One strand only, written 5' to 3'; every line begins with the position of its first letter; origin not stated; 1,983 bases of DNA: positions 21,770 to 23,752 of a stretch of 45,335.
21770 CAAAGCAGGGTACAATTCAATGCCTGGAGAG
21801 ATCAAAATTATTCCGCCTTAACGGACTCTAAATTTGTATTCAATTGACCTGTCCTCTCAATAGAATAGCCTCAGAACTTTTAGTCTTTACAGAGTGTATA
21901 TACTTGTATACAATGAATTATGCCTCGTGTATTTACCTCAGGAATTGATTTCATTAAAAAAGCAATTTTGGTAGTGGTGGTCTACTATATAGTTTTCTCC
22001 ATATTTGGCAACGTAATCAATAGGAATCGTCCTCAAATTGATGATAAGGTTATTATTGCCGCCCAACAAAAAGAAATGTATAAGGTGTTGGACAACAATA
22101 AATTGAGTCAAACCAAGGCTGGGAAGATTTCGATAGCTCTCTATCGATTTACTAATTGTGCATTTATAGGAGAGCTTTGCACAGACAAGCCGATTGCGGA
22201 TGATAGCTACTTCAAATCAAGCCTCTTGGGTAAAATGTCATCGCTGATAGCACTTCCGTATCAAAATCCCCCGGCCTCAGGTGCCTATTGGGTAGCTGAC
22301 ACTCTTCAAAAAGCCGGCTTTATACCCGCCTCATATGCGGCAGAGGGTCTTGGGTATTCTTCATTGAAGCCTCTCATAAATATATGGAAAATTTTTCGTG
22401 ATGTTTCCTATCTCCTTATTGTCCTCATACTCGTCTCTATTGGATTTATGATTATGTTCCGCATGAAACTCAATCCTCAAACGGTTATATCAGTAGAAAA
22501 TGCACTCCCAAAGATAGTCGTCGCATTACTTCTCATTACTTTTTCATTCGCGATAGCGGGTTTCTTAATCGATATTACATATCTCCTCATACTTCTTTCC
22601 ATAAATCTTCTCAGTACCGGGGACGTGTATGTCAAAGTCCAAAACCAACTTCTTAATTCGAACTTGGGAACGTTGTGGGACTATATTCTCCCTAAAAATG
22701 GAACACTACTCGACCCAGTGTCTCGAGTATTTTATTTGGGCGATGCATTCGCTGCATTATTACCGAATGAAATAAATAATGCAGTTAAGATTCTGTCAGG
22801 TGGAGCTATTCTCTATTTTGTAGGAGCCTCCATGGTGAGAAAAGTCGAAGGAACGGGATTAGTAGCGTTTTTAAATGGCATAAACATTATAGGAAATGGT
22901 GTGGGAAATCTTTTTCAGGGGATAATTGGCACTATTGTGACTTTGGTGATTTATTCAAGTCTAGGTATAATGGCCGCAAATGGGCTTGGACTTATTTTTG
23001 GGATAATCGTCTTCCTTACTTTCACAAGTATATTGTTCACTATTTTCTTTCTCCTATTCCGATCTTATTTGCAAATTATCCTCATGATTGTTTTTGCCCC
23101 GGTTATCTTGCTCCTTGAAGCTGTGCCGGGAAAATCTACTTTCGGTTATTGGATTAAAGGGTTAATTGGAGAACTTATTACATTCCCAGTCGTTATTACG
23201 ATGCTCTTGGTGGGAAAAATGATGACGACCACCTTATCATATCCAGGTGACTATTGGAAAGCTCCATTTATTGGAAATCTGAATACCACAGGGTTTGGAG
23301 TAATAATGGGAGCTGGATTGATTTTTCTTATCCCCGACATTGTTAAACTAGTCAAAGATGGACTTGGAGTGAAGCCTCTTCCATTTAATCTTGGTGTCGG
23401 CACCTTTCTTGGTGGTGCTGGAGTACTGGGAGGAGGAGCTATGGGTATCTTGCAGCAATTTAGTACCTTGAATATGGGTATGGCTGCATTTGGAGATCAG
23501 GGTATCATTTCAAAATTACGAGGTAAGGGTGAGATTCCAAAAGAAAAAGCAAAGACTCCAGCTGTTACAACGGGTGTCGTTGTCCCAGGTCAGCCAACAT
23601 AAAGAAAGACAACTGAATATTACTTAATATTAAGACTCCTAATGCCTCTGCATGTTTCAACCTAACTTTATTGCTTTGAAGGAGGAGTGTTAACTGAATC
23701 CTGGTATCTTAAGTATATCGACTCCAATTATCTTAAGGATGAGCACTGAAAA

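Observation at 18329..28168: Convergent 10-kb envelope locus with a T4SS-like parts list but no ATPase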

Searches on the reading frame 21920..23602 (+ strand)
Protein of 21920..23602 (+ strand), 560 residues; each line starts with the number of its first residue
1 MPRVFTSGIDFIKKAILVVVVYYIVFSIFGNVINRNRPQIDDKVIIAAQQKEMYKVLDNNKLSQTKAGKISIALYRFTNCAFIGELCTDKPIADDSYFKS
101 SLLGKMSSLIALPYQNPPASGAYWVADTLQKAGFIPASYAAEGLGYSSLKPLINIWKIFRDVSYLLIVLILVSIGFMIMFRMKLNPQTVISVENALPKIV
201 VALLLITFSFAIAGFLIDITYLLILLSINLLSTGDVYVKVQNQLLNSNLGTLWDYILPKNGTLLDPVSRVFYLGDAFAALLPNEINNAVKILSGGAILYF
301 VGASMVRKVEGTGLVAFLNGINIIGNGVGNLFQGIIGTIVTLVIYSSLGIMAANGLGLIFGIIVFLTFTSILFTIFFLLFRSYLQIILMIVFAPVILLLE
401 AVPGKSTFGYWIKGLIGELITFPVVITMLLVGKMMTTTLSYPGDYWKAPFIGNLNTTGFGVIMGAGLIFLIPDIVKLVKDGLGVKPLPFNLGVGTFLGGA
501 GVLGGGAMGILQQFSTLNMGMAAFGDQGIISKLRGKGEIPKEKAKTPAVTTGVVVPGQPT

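Call 4: search_protein_families(library=pfam, proteins=[window:21920-23602:+], max_evalue=0.1)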
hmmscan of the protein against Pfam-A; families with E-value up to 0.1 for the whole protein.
window:21920-23602:+ (560 aa): 0 families

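Call 9: search_protein_families(library=ncbifam, proteins=[window:21920-23602:+], max_evalue=0.1)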
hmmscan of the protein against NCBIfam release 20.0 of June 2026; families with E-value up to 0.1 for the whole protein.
window:21920-23602:+ (560 aa): 0 families

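Call 10: find_encoding_contigs(protein=window:21920-23602:+, flank=10000, max_places=6)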
Protein window:21920-23602:+ (560 aa): no gene with exactly this product is on record in the collection.

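Call 11: find_homologous_proteins(query=window:21920-23602:+)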
Query window:21920-23602:+ (560 aa): 838 proteins with E <= 0.001 among 8000 candidates; the best 120 are listed.
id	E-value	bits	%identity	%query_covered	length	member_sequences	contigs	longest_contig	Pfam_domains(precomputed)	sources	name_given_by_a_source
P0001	0.0e+0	1198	100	100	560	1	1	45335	-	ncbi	-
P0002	1.2e-237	808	69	98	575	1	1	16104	-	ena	-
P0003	1.2e-220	752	63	99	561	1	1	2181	-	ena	-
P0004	2.5e-218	744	61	100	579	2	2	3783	-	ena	-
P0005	1.8e-216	738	65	96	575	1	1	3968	-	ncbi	ncbi:MAG: hypothetical protein V1922_00325 [bacterium]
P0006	2.2e-206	705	61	99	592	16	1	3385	-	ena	-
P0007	3.0e-199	681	59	96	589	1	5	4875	-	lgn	-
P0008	3.9e-199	681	59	96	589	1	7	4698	-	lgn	-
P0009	2.9e-198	678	59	98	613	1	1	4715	-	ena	-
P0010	1.7e-197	675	59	97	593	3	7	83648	-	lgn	-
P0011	1.6e-196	672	59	96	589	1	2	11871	-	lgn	-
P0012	8.6e-196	670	58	98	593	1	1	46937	-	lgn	-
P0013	1.5e-189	649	59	92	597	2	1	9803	-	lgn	-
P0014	1.0e-185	637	56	94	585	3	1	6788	-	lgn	-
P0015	1.6e-179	616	53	96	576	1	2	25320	-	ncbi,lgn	-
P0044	5.1e-142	492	44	97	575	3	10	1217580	-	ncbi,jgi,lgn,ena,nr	ncbi:hypothetical protein A2446_02600 [Candidatus Roizmanbacteria bacterium RIFOXYC2_FULL_38_9]|nr:M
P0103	1.7e-122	428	41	96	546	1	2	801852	-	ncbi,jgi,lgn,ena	ncbi:MAG: hypothetical protein WC744_03900 [Patescibacteria group bacterium]|jgi:hypothetical protei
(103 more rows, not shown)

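Call 13: find_encoding_contigs(protein=P0044, flank=10000, max_places=2)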
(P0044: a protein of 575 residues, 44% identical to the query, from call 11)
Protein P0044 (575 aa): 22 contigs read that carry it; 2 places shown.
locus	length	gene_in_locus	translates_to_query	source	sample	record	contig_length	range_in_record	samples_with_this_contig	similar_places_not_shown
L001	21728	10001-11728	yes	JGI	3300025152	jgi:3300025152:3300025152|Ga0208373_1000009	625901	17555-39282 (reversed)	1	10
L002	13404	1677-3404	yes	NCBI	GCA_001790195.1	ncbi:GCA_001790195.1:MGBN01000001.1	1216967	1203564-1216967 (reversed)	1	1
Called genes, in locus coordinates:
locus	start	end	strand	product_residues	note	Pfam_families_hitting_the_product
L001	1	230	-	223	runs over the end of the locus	-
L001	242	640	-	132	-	PF03479:PCC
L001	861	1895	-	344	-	PF02463:SMC_N, PF13175:AAA_15, PF13476:AAA_23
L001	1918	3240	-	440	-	PF00696:AA_kinase, PF13489:Methyltransf_23, PF07021:MetW (weak), PF08241:Methyltransf_11, PF08242:Methyltransf_12, PF13649:Methyltransf_25, PF13847:Methyltransf_31 (weak)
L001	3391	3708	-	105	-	PF18895:T4SS_pilin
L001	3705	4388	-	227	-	-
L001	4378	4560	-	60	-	-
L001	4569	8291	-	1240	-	PF02861:Clp_N, PF23569:NBD_SMAX1 (weak), PF00004:AAA, PF17871:AAA_lid_9, PF00004:AAA, PF07724:AAA_2, PF07728:AAA_5, PF10431:ClpB_D2-small, +6 more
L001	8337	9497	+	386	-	PF13529:Peptidase_C39_2 (weak)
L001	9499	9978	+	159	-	-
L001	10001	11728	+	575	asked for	-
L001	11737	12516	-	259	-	-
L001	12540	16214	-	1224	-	-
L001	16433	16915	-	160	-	PF07650:KH_2 (weak), PF13083:KH_KhpA-B, PF01424:R3H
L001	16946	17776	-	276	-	PF02096:60KD_IMP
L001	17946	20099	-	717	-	PF00133:tRNA-synt_1, PF09334:tRNA-synt_1g (weak), PF13603:tRNA-synt_1_2, PF09334:tRNA-synt_1g (weak), PF08264:Anticodon_1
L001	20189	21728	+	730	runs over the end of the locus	PF10060:DUF2298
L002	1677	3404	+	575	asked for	-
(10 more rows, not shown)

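Call 15: find_encoding_contigs(protein=P0103, flank=10000, max_places=2)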
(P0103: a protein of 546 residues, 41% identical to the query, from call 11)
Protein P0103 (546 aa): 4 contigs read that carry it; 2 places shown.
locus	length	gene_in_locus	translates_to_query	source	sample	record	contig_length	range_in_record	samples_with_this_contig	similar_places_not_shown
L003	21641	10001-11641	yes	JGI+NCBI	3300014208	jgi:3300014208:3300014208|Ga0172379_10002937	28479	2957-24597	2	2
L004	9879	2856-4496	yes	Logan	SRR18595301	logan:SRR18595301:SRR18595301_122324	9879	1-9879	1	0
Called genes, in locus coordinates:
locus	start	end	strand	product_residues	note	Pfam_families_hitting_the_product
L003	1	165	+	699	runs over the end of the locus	PF00009:GTP_EFTU, PF22042:EF-G_D2, PF03144:GTP_EFTU_D2, PF14492:EFG_III, PF16658:RF3_C (weak), PF03764:EFG_IV, PF00679:EFG_C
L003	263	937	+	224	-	PF00149:Metallophos, PF12850:Metallophos_2 (weak)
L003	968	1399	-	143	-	PF01371:Trp_repressor (weak)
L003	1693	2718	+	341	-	PF00089:Trypsin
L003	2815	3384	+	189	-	PF00717:Peptidase_S24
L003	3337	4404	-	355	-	PF02463:SMC_N, PF13476:AAA_23 (weak), PF13304:AAA_21 (faint)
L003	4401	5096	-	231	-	PF00696:AA_kinase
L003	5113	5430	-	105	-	PF18895:T4SS_pilin (weak)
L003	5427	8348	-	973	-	PF02861:Clp_N, PF00004:AAA, PF23569:NBD_SMAX1 (weak), PF17871:AAA_lid_9, PF07724:AAA_2, PF07728:AAA_5, PF00004:AAA, PF10431:ClpB_D2-small, +6 more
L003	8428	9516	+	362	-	PF13529:Peptidase_C39_2 (weak)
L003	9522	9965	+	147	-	-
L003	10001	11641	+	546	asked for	-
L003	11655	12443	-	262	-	-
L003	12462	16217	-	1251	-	-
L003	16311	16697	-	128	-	PF13366:PDDEXK_3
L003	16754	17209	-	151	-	PF13083:KH_KhpA-B, PF01424:R3H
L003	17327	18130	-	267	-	PF02096:60KD_IMP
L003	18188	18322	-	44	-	PF00468:Ribosomal_L34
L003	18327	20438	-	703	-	PF00133:tRNA-synt_1, PF09334:tRNA-synt_1g (weak), PF13603:tRNA-synt_1_2 (weak), PF09334:tRNA-synt_1g, PF08264:Anticodon_1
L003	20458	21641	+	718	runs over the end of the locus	PF10060:DUF2298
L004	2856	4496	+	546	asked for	-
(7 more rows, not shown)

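Call 35: search_protein_families(library=pfam, alignment_id=A1, max_evalue=1)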
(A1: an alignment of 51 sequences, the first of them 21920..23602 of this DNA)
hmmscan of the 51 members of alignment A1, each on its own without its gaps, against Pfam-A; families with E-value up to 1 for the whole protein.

A. member 1, window:21920-23602:+ (560 aa): 0 families

B. families by the number of members that match (of 51 scanned): 15 families
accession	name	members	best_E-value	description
PF08129.17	Antimicrobial17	2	0.093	Alpha/beta enterocin family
PF00372.24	Hemocyanin_M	1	0.0015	Hemocyanin, copper containing domain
PF22450.1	CagL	1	0.056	T4SS protein CagL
PF22069.2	Androglobin_IV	1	0.064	Androglobin, domain IV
PF23483.1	Microp_apicomplexa_2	1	0.079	Apicomplexa microprotein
PF16320.10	Ribosomal_L12_N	1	0.11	Ribosomal protein L7/L12 dimerisation domain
PF07403.16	DUF1505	1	0.14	Protein of unknown function (DUF1505)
PF03895.21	YadA_anchor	1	0.17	YadA-like membrane anchor domain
PF12693.12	GspL_C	1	0.2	GspL periplasmic domain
PF22500.2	GMC_oxred_C_1st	1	0.22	GMC oxidoreductase, C-terminal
PF12911.12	OppC_N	1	0.24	N-terminal TM domain of oligopeptide transport permease C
PF11683.13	DUF3278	1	0.28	Protein of unknown function (DUF3278)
PF08506.16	Cse1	1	0.3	Cse1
PF17359.7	DUF5385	1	0.32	Family of unknown function (DUF5385)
PF08566.15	Pam17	1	0.59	Mitochondrial import protein Pam17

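Call 37: search_solved_structures(query=A1, max_evalue=10)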
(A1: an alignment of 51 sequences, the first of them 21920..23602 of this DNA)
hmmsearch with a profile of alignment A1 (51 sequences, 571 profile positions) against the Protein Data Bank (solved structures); distinct sequences matched with E-value up to 10: 0.

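Call 40: find_encoding_contigs(protein=P0002, flank=10000, max_places=2)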
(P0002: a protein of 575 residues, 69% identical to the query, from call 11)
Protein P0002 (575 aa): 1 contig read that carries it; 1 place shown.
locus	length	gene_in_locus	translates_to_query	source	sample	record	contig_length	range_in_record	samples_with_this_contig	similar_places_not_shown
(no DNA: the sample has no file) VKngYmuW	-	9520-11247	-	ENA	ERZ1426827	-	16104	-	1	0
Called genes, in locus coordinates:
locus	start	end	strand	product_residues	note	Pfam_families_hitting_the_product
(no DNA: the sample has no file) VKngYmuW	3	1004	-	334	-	?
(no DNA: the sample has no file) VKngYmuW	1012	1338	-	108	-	PF18895:T4SS_pilin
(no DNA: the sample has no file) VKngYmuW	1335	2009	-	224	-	-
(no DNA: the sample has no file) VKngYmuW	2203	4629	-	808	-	PF17871:AAA_lid_9, PF07724:AAA_2, PF00004:AAA, PF07728:AAA_5, PF10431:ClpB_D2-small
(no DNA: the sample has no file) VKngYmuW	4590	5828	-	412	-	PF13191:AAA_16 (faint), PF02861:Clp_N, PF23569:NBD_SMAX1 (weak), PF00004:AAA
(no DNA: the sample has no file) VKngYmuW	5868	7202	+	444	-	-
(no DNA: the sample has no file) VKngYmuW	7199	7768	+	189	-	-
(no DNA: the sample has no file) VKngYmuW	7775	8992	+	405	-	-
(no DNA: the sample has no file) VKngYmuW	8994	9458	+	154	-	-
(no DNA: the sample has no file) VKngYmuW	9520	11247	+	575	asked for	-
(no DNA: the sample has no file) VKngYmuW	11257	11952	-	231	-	PF18895:T4SS_pilin (faint)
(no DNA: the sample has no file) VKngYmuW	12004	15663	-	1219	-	-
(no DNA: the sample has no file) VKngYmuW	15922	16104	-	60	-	?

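Call 41: find_encoding_contigs(protein=P0010, flank=10000, max_places=2)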
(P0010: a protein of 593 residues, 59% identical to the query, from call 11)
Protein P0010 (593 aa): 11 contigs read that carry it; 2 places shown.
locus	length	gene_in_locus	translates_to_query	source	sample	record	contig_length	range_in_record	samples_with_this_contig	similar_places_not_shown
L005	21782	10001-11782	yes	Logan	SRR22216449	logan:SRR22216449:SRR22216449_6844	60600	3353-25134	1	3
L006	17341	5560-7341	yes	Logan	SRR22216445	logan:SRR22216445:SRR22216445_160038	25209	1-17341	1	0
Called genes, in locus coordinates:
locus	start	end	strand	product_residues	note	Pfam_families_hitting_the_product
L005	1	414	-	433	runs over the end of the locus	PF00364:Biotin_lipoyl (faint), PF25919:BSH_CusB (faint), PF25917:BSH_RND, PF25990:Beta-barrel_YknX, PF25989:YknX_C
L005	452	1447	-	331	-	PF00512:HisKA, PF02518:HATPase_c, PF13589:HATPase_c_3 (weak)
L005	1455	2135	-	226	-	PF00072:Response_reg, PF00486:Trans_reg_C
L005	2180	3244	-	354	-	PF02463:SMC_N, PF13175:AAA_15 (weak), PF13476:AAA_23 (weak)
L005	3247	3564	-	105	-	PF18895:T4SS_pilin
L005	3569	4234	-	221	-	-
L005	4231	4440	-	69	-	-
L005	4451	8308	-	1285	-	PF02861:Clp_N, PF00158:Sigma54_activat (faint), PF00004:AAA, PF17871:AAA_lid_9, PF00004:AAA, PF07724:AAA_2, PF07728:AAA_5, PF10431:ClpB_D2-small, +5 more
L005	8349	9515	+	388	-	PF13529:Peptidase_C39_2 (weak)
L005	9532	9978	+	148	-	-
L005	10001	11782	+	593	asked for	-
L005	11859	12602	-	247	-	-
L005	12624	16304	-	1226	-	-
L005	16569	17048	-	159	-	PF13083:KH_KhpA-B (weak), PF01424:R3H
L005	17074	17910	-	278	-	PF02096:60KD_IMP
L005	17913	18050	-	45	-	PF00468:Ribosomal_L34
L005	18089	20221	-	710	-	PF00133:tRNA-synt_1, PF09334:tRNA-synt_1g, PF13603:tRNA-synt_1_2 (weak), PF09334:tRNA-synt_1g, PF08264:Anticodon_1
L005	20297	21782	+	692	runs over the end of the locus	PF10060:DUF2298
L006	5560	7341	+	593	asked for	-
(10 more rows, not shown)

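Call 42: predict_structure(alignment_id=A1)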
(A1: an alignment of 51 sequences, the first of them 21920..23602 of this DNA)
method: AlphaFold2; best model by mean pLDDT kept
length: 560 residues; sequences in the alignment: 51
mean_pLDDT: 71.8   pTM: 0.60
mean pLDDT of the five models: 71.8, 71.3, 70.3, 67.2, 66.1
residues with pLDDT >= 90: 39; 70-90: 305; 50-70: 144; < 50: 72
segments of 3 or more residues with pLDDT < 50: 111-121, 138-143, 312-329, 534-560
pLDDT, mean of each block of 10 residues (from residue 1): 81 87 86 65 64 72 75 80 70 64 61 45 50 47 58 73 82 83 76 83 85 85 86 73 78 78 69 83 85 82 69 47 43 67 78 81 84 88 90 87 82 92 92 80 68 74 88 92 77 58 56 58 52 43 38 37
secondary structure, 60 per line:
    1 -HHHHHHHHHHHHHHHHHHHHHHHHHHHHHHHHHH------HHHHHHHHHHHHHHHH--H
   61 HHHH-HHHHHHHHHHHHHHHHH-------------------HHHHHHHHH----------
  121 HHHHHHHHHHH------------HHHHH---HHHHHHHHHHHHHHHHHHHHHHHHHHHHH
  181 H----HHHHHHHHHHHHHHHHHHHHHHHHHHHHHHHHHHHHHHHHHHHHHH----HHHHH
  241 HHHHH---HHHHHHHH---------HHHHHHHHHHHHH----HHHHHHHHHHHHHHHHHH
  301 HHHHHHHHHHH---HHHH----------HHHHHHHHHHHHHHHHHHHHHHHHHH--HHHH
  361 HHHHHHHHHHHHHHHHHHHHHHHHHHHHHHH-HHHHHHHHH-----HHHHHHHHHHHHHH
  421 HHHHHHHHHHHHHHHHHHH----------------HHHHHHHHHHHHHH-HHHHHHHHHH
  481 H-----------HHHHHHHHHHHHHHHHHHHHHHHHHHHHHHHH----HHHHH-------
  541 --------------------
elements in order: H2-35 H42-57 H60-64 H66-82 H102-110 H121-131 H144-148 H152-181 H186-231 H236-245 H249-256 H266-278 H283-311 H315-318 H329-354 H357-391 H393-401 H407-439 H456-469 H471-481 H493-524 H529-533

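Call 44: fold_search(model_id=the predicted structure, library=pdb)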
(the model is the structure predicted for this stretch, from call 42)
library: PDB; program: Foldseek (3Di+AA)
matches with E <= 10: 69; with E <= 0.001: 0
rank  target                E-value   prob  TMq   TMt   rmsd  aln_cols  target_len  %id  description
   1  7o3v_F                1.2e-01  0.82  0.20  0.34  13.3       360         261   14  Stalk complex structure (TrwJ/VirB5-TrwI/VirB6) from the fully-assembled R388 type IV secretion system determined by c (released 2022-06-22)
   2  7o3v_G                2.1e-01  0.80  0.16  0.29  23.6       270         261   14  Stalk complex structure (TrwJ/VirB5-TrwI/VirB6) from the fully-assembled R388 type IV secretion system determined by c (released 2022-06-22)
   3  8rtd_L                2.1e-01  0.54  0.16  0.29  15.9       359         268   14  Stalk-Arches-IMC structure from the fully-assembled R388 type IV secretion system determined by cryo-EM. (released 2024-06-19)
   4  8rt9_F                2.3e-01  0.47  0.15  0.27  15.7       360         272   13  Stalk complex full-length structure (TrwJ/VirB5-TrwI/VirB6) from the fully-assembled R388 type IV secretion system det (released 2024-06-19)
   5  9ngy_FP1              5.4e-01  0.23  0.13  0.09  23.6       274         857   16  In situ cryo-EM structure of protochannel (DotA-IcmX) of the Legionella Dot/Icm T4SS machine (released 2025-09-17)
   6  7o3v_J                9.3e-01  0.47  0.17  0.33  26.4       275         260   14  Stalk complex structure (TrwJ/VirB5-TrwI/VirB6) from the fully-assembled R388 type IV secretion system determined by c (released 2022-06-22)
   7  8rtd_H                9.7e-01  0.54  0.19  0.40  25.1       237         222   16  Stalk-Arches-IMC structure from the fully-assembled R388 type IV secretion system determined by cryo-EM. (released 2024-06-19)
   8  7o3v_H                1.2e+00  0.77  0.18  0.46   6.8       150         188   16  Stalk complex structure (TrwJ/VirB5-TrwI/VirB6) from the fully-assembled R388 type IV secretion system determined by c (released 2022-06-22)
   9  8rtd_I                1.2e+00  0.44  0.19  0.41  23.9       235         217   16  Stalk-Arches-IMC structure from the fully-assembled R388 type IV secretion system determined by cryo-EM. (released 2024-06-19)
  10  8x0b_A                1.9e+00  0.06  0.10  0.08  22.8       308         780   11  Human FL Metabotropic glutamate receptor 5, mGlu5-5M with Quisqualate and VU0424465 (released 2024-11-06)
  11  8wk3_E                2.3e+00  0.03  0.09  0.14  25.3       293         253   16  Cryo-EM structure of the proximal rod-export apparatus and FlgF within the motor-hook complex in the CW state (released 2024-09-04)
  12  7p54_A                2.6e+00  0.04  0.11  0.13  24.2       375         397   12  Cryo-EM structure of human TTYH2 in GDN (released 2021-08-11)
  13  9g71_A                2.8e+00  0.06  0.13  0.17  22.4       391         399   10  Cryo-EM structure of TTYH2 in complex with lipids in GDN (released 2025-05-21)
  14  7c7s_B                2.8e+00  0.03  0.08  0.07  29.6       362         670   11  Cryo-EM structure of the CGP54626-bound human GABA(B) receptor in inactive state. (released 2020-07-01)
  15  9k80_A                2.9e+00  0.05  0.08  0.15  21.7       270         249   14  Cryo-EM structure of designed zinc-induced filament Fiber-n6-Zn1-HEHE-5 (released 2025-10-29)
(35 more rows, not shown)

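Call 47: search_protein_families(library=pfam, proteins=[L001:11737-12516:-, L003:11655-12443:-, L005:11859-12602:-, L001:3391-3708:-, L001:3705-4388:-, L005:3569-4234:-], max_evalue=1)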
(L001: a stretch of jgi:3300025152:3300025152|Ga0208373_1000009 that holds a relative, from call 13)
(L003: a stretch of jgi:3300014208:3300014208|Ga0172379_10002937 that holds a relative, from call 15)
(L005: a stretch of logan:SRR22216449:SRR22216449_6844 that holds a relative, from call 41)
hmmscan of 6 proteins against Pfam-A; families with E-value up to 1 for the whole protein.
L001:11737-12516:- (259 aa): 1 family
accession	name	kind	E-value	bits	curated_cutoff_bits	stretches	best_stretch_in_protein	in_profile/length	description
PF18895.5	T4SS_pilin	-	0.025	15.1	26.6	1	188-247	12-70/71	Type IV secretion system pilin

L003:11655-12443:- (262 aa): 3 families
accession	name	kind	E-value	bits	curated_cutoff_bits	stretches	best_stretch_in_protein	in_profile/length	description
PF18895.5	T4SS_pilin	-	0.0027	18.2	26.6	1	197-250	18-70/71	Type IV secretion system pilin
PF00319.23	SRF-TF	-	0.14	12.1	26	0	224-244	20-40/48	SRF-type transcription factor (DNA-binding and dimerisation domain)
PF08285.16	DPM3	-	0.2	12.4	25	1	202-257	11-62/90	Dolichol-phosphate mannosyltransferase subunit 3 (DPM3)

L005:11859-12602:- (247 aa): 2 families
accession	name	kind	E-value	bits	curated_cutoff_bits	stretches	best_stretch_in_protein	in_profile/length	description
PF18895.5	T4SS_pilin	-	4.6e-05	23.8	26.6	1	173-233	11-70/71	Type IV secretion system pilin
PF13273.12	DUF4064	-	0.15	12.7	32.1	0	180-236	13-78/102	Protein of unknown function (DUF4064)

L001:3391-3708:- (105 aa): 6 families
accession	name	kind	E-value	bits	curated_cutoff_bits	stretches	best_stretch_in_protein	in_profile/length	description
PF18895.5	T4SS_pilin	-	6.1e-08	33.1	26.6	1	26-94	4-71/71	Type IV secretion system pilin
PF05296.19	TAS2R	-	0.045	13.3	22.2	1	31-96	187-254/303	Taste receptor protein (TAS2R)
PF10624.15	TraS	-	0.057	13.5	27.4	1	42-101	28-88/157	Plasmid conjugative transfer entry exclusion protein TraS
PF20556.3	DUF6768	-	0.13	12.4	27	1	32-79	40-87/123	Family of unknown function (DUF6768)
PF04246.17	RseC_MucC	-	0.57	10.5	24.4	1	34-96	72-116/130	Positive regulator of sigma(E), RseC/MucC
PF19942.4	DUF6404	-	0.75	10.6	27.6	1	35-90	45-101/115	Family of unknown function (DUF6404)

L001:3705-4388:- (227 aa): 0 families

L005:3569-4234:- (221 aa): 0 families
